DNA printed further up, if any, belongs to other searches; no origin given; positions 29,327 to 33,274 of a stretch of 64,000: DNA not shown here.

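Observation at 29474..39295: Tandemly duplicated three-gene cell-surface module built around giant proteins of unassignable family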

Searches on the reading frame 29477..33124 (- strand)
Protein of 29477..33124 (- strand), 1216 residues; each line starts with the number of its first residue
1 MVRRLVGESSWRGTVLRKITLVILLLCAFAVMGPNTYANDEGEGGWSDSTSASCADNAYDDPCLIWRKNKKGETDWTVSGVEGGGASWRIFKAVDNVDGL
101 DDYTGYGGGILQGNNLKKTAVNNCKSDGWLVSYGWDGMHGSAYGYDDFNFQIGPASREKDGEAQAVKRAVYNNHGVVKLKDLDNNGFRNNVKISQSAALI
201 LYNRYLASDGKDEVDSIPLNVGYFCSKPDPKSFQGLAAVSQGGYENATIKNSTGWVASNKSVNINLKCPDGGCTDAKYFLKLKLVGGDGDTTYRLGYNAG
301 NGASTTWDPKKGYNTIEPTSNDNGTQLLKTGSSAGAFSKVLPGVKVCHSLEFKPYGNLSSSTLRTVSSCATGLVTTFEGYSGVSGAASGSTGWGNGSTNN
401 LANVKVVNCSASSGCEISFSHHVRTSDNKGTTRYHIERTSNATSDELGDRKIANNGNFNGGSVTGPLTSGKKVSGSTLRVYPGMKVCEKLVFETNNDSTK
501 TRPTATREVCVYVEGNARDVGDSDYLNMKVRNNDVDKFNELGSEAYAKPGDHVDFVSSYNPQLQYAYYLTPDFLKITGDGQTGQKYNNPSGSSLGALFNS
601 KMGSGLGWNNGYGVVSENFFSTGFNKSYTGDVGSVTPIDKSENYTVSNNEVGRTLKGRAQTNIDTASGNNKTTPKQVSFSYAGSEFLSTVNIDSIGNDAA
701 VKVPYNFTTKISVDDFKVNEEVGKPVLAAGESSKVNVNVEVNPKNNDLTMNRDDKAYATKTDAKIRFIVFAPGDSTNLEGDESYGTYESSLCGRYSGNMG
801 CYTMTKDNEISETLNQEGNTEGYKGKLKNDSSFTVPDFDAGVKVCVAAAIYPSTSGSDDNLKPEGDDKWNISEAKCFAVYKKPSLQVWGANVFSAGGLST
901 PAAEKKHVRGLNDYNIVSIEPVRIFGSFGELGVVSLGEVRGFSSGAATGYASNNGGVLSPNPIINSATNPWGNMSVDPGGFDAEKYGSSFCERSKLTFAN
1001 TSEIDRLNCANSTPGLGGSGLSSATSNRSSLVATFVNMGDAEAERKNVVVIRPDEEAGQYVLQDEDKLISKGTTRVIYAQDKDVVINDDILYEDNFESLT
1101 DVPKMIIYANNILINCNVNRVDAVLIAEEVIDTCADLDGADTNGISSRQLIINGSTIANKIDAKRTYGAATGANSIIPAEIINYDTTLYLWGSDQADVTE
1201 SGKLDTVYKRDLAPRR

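Call 3: search_protein_families(library=pfam, proteins=[window:29477-33124:-], max_evalue=1)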
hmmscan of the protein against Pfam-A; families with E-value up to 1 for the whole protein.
window:29477-33124:- (1216 aa): 0 families

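Call 4: search_protein_families(library=ncbifam, proteins=[window:29477-33124:-], max_evalue=1)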
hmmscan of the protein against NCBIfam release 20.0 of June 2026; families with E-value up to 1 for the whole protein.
window:29477-33124:- (1216 aa): 0 families

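Call 9: search_solved_structures(query=window:29477-33124:-, max_evalue=1)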
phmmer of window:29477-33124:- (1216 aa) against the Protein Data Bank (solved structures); distinct sequences matched with E-value up to 1: 4.
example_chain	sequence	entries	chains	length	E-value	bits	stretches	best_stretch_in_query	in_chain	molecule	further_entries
9hvk_H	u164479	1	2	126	0.34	12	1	262-349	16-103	Nanobody 7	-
6xxn_H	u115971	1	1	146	0.39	11.8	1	262-351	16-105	NB_7_h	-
6xxn_G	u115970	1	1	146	0.44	11.6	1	262-351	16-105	NB_7_g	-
6xxn_A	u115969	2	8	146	0.47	11.5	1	262-351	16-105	NB_7_a,b,c,f | Nano body 7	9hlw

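Call 11: find_homologous_proteins(query=window:29477-33124:-, max_evalue=0.001)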
Query window:29477-33124:- (1216 aa): 17 proteins with E <= 0.001 among 8000 candidates.
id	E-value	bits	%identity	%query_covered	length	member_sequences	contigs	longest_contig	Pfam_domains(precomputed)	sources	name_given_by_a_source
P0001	0.0e+0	2637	95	100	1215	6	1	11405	-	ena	-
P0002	0.0e+0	1118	49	99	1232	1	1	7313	-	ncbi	-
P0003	0.0e+0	1056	47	99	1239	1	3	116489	-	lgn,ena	-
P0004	0.0e+0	1042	47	100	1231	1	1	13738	-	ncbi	-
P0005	6.6e-296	1003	46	100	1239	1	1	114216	-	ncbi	-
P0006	1.6e-272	926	44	100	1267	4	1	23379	-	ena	-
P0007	4.7e-162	560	33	81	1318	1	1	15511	-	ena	-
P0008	6.5e-160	553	35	69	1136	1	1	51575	-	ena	-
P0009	2.4e-156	541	35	69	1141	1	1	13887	-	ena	-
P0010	1.4e-149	519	35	69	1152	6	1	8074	-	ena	-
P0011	8.0e-143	496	36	70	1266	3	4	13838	-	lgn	-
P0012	7.1e-139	483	35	82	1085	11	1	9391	-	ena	-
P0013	3.0e-130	454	33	81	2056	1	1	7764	-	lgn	-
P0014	3.7e-124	434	33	72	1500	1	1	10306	PF14200.13,PF00652.29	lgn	-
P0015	2.8e-86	309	32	44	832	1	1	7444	PF18998.7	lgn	-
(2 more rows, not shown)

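Call 13: find_encoding_contigs(protein=P0003, flank=10000, max_places=3)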
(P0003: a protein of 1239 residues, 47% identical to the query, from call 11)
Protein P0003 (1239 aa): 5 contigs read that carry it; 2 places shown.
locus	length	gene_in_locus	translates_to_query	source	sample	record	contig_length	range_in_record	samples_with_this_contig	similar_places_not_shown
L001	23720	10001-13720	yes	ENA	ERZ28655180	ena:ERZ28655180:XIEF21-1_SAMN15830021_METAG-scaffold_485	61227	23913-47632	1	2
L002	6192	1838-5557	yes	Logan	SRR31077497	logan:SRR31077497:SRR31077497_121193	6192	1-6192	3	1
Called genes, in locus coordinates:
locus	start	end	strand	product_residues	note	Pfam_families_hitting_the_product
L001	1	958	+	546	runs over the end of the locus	PF01676:Metalloenzyme, PF06415:iPGM_N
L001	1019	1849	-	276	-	PF00483:NTP_transferase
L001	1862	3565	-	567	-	PF00501:AMP-binding, PF13193:AMP-binding_C (weak)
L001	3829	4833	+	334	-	-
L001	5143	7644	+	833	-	PF02861:Clp_N, PF13191:AAA_16 (weak), PF00004:AAA, PF17871:AAA_lid_9, PF00004:AAA, PF07724:AAA_2, PF07728:AAA_5, PF10431:ClpB_D2-small, +6 more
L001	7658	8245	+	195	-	PF00574:CLP_protease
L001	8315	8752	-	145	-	PF00583:Acetyltransf_1, PF13673:Acetyltransf_10 (weak), PF13508:Acetyltransf_7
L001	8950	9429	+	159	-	-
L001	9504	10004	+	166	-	-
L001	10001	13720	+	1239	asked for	-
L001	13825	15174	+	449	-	PF18073:Zn_ribbon_LapB, PF13481:AAA_25, PF03796:DnaB_C, PF06745:ATPase, PF23442:DUF7125 (weak), PF13541:ChlI (weak)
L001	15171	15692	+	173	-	PF02075:RuvC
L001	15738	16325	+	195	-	PF01330:RuvA_N, PF14520:HHH_5, PF07499:RuvA_C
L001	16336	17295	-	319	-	PF01351:RNase_HII, PF02021:UPF0102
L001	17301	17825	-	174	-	PF01245:Ribosomal_L19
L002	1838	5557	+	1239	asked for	-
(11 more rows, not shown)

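Call 14: find_encoding_contigs(protein=P0005, flank=10000, max_places=3)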
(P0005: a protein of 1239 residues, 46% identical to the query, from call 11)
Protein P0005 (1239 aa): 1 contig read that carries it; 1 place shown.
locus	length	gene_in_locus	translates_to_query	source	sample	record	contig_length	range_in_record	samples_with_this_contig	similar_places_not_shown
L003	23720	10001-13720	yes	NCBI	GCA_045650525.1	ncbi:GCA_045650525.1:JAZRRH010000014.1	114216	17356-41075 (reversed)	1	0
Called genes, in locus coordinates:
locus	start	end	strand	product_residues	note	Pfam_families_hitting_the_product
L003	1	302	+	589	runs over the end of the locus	PF03606:DcuC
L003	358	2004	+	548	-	PF01676:Metalloenzyme, PF06415:iPGM_N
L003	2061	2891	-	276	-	PF00483:NTP_transferase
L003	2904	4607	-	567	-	PF00501:AMP-binding, PF13193:AMP-binding_C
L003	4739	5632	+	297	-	-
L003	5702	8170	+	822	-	PF02861:Clp_N, PF13191:AAA_16 (weak), PF00004:AAA, PF17871:AAA_lid_9, PF00004:AAA, PF07724:AAA_2, PF07728:AAA_5, PF10431:ClpB_D2-small, +6 more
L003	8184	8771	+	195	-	PF00574:CLP_protease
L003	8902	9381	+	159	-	-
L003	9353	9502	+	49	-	-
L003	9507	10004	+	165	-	-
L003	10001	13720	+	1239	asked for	-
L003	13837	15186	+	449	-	PF18073:Zn_ribbon_LapB, PF13481:AAA_25, PF03796:DnaB_C, PF06745:ATPase, PF23442:DUF7125 (weak), PF13541:ChlI (weak)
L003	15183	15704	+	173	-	PF02075:RuvC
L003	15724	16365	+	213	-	PF01330:RuvA_N, PF14520:HHH_5, PF07499:RuvA_C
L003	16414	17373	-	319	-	PF01351:RNase_HII, PF02021:UPF0102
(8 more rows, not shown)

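Call 15: find_encoding_contigs(protein=P0008, flank=10000, max_places=3)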
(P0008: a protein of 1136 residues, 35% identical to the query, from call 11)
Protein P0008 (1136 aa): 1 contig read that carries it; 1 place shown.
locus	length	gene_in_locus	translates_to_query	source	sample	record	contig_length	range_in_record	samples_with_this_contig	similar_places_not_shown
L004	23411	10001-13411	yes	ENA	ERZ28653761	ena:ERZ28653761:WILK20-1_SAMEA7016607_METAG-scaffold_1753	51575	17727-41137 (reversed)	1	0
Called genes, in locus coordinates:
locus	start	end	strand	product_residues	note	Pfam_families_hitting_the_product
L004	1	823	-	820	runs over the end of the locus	-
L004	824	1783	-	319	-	PF01351:RNase_HII, PF02021:UPF0102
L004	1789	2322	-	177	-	PF01245:Ribosomal_L19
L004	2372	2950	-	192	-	PF01330:RuvA_N, PF14520:HHH_5, PF07499:RuvA_C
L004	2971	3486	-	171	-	PF02075:RuvC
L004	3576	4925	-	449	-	PF18073:Zn_ribbon_LapB, PF13481:AAA_25, PF03796:DnaB_C (weak), PF06745:ATPase, PF23442:DUF7125 (faint), PF25199:nSTAND_NTPase5 (faint), PF13541:ChlI (weak)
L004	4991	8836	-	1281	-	-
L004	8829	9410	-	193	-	-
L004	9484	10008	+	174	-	-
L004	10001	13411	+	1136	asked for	-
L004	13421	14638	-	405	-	PF01225:Mur_ligase, PF08245:Mur_ligase_M, PF02875:Mur_ligase_C (weak)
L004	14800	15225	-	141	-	-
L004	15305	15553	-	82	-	-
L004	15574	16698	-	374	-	-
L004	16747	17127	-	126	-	-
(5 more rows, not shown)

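Call 16: find_encoding_contigs(protein=P0007, flank=10000, max_places=3)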
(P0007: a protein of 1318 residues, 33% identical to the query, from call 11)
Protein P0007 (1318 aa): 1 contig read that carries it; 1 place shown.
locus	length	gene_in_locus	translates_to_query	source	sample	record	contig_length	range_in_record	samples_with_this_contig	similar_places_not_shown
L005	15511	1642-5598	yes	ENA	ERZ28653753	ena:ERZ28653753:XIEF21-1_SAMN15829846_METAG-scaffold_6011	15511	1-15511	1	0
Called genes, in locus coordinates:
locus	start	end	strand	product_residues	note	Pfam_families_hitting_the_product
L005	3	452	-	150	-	?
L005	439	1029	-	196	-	PF02677:QueH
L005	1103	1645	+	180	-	-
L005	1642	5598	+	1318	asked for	-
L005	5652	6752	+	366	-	PF01594:AI-2E_transport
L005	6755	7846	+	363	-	PF03706:LPG_synthase_TM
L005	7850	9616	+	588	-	PF00664:ABC_membrane, PF00005:ABC_tran, PF02463:SMC_N (faint)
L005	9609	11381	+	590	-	PF00664:ABC_membrane, PF00005:ABC_tran, PF02463:SMC_N (faint)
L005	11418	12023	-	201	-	PF02223:Thymidylate_kin, PF13521:AAA_28 (faint)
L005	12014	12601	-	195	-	PF00265:TK, PF13401:AAA_22 (faint)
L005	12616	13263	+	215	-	PF03167:UDG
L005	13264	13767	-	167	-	-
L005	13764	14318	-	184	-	PF00383:dCMP_cyt_deam_1, PF14437:MafB19-deam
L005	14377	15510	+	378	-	?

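Call 17: find_encoding_contigs(protein=P0014, flank=10000, max_places=3)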
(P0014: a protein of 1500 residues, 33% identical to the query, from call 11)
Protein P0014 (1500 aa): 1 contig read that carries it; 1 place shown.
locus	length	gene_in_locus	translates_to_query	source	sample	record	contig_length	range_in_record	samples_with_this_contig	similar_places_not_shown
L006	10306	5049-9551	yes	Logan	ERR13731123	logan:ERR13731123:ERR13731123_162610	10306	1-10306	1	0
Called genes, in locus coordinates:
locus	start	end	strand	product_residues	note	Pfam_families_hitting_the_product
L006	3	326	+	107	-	?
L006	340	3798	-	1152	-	-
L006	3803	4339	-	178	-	-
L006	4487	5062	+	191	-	-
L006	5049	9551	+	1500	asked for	PF00652:Ricin_B_lectin, PF14200:RicinB_lectin_2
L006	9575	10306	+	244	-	?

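Call 20: search_solved_structures(query=A1, max_evalue=10)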
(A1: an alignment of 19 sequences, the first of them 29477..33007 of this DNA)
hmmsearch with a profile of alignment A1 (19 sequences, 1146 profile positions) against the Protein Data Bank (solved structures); distinct sequences matched with E-value up to 10: 0.

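Call 41: predict_structure(alignment_id=A1)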
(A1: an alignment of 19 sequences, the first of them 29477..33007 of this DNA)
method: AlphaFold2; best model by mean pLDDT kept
length: 1177 residues; sequences in the alignment: 19
mean_pLDDT: 71.7   pTM: 0.43
mean pLDDT of the five models: 71.7, 70.1, 68.7, 67.4, 66.4
residues with pLDDT >= 90: 267; 70-90: 445; 50-70: 243; < 50: 222
segments of 3 or more residues with pLDDT < 50: 1-29, 33-46, 62-75, 96-136, 736-738, 870-880, 907-939, 956-988, 1129-1135, 1147-1177
pLDDT, mean of each block of 10 residues (from residue 1): 27 34 43 45 47 63 37 51 78 55 33 36 38 51 68 69 73 65 70 83 83 87 91 86 77 87 74 68 75 81 91 76 82 91 91 80 89 91 89 92 89 86 86 87 94 90 89 91 82 92 93 92 89 87 78 90 79 88 82 83 91 93 70 85 88 90 94 77 63 76 92 87 88 60 74 66 68 86 79 66 80 92 91 84 61 57 56 42 58 55 52 37 35 40 54 49 44 36 43 69 80 80 82 85 87 72 80 86 84 78 58 75 64 50 58 34 36 32
secondary structure, 60 per line:
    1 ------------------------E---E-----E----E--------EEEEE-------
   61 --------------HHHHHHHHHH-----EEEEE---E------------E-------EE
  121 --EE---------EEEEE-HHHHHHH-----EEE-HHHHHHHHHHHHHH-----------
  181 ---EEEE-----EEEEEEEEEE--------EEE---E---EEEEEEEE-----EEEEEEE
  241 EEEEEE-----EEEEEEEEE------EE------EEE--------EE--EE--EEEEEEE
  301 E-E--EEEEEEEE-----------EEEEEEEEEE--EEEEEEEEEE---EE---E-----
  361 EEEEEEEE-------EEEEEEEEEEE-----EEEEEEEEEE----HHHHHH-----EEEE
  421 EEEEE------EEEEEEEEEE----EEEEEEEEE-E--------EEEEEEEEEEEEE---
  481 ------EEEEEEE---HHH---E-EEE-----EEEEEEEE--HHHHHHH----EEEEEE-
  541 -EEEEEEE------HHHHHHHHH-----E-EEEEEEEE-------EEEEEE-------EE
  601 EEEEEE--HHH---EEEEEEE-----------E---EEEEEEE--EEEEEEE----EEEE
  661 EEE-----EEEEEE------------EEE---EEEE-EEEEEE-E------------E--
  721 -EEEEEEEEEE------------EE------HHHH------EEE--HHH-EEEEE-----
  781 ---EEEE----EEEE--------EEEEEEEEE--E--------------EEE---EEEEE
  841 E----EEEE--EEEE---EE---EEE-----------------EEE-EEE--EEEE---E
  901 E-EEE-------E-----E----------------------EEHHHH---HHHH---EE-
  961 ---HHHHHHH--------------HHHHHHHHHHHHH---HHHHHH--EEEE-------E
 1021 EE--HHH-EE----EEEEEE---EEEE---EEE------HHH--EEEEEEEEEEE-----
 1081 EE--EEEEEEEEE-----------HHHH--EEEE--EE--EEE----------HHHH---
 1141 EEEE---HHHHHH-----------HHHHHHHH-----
elements in order (helices of 4 or more, strands of 3 or more residues): E49-53 H75-84 E90-94 E134-138 H140-146 E152-154 H156-169 E184-187 E193-202 E211-213 E221-228 E234-246 E252-260 E275-277 E294-301 E306-313 E325-334 E337-346 E361-368 E376-386 E392-401 H406-411 E417-425 E432-441 E446-454 E465-477 E487-493 E505-507 E513-520 H523-529 E534-539 E542-548 H555-563 E571-578 E586-591 E599-606 E615-621 E637-643 E646-652 E657-663 E669-674 E687-689 E693-696 E698-703 E722-731 H752-755 E762-764 E771-775 E784-787 E792-795 E804-812 E830-832 E836-841 E846-849 E852-855 E864-866 E884-886 E888-890 E893-896 E903-905 H944-947 H951-954 H964-970 H985-997 H1001-1006 E1009-1012 E1020-1022 E1035-1040 E1044-1047 E1051-1053 E1065-1075 E1085-1093 H1105-1108 E1111-1114 E1121-1123 H1134-1137 E1141-1144 H1148-1153 H1165-1172

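Call 43: fold_search(model_id=the predicted structure, library=pdb)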
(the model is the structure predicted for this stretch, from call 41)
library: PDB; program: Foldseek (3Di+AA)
matches with E <= 10: 1124; with E <= 0.001: 92
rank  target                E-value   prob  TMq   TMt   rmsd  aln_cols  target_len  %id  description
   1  8ayh_B                3.1e-08  1.00  0.11  0.12  55.4       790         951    9  Structure of Complement C5 in Complex with small molecule inhibitor and CVF (released 2022-12-21)
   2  9u62_E                3.3e-08  1.00  0.11  0.09  57.1       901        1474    6  AP pathways C3 convertase C3bBbP and C3 complex (released 2026-01-14)
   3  9ijj_P                7.7e-08  1.00  0.13  0.21  20.1       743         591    8  In situ structure of the central apparatus in mouse sperm axoneme. (released 2025-06-04)
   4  4rtd                  7.7e-08  0.97  0.07  0.07  48.0       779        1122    9  Escherichia coli alpha-2-macroglobulin activated by porcine elastase (released 2015-07-15)
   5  5a42                  9.8e-08  0.99  0.09  0.07  52.9       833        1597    9  Cryo-EM single particle 3D reconstruction of the native conformation of E. coli alpha-2-macroglobulin (ECAM) (released 2015-07-29)
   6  4u48                  1.1e-07  0.99  0.09  0.07  51.6       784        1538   10  Crystal structure of Salmonella alpha-2-macroglobulin (released 2014-09-17)
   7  8beg_A                1.2e-07  1.00  0.14  0.22  17.6       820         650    9  Structure of Ig-like domains from PrgB (released 2022-11-30)
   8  4u4j                  1.2e-07  0.99  0.09  0.07  52.8       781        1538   10  Crystal structure of Salmonella alpha-2-macroglobulin mutant Y1175G (released 2014-09-17)
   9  4ziq                  1.2e-07  0.97  0.07  0.06  47.7       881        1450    8  Crystal structure of trypsin activated alpha-2-macroglobulin from Escherichia coli. (released 2015-06-10)
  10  2a74_D                2.9e-07  1.00  0.10  0.15  51.4       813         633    8  Human Complement Component C3c (released 2005-09-27)
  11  9ijj_C                3.1e-07  1.00  0.12  0.13  22.7       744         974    8  In situ structure of the central apparatus in mouse sperm axoneme. (released 2025-06-04)
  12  3l5n_A                6.6e-07  0.99  0.09  0.14  48.9       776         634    9  Staphylococcal Complement Inhibitor (SCIN) in complex with Human Complement Component C3b (released 2010-08-04)
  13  2a74_A                1.3e-06  0.93  0.07  0.11  48.6       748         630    9  Human Complement Component C3c (released 2005-09-27)
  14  8oq3_A                2.0e-06  0.98  0.11  0.09  56.0       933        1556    7  Structure of methylamine treated human complement C3 (released 2024-02-21)
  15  6h04_A                2.2e-06  0.97  0.10  0.10  54.7       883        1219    7  Closed conformation of the Membrane Attack Complex (released 2018-12-19)
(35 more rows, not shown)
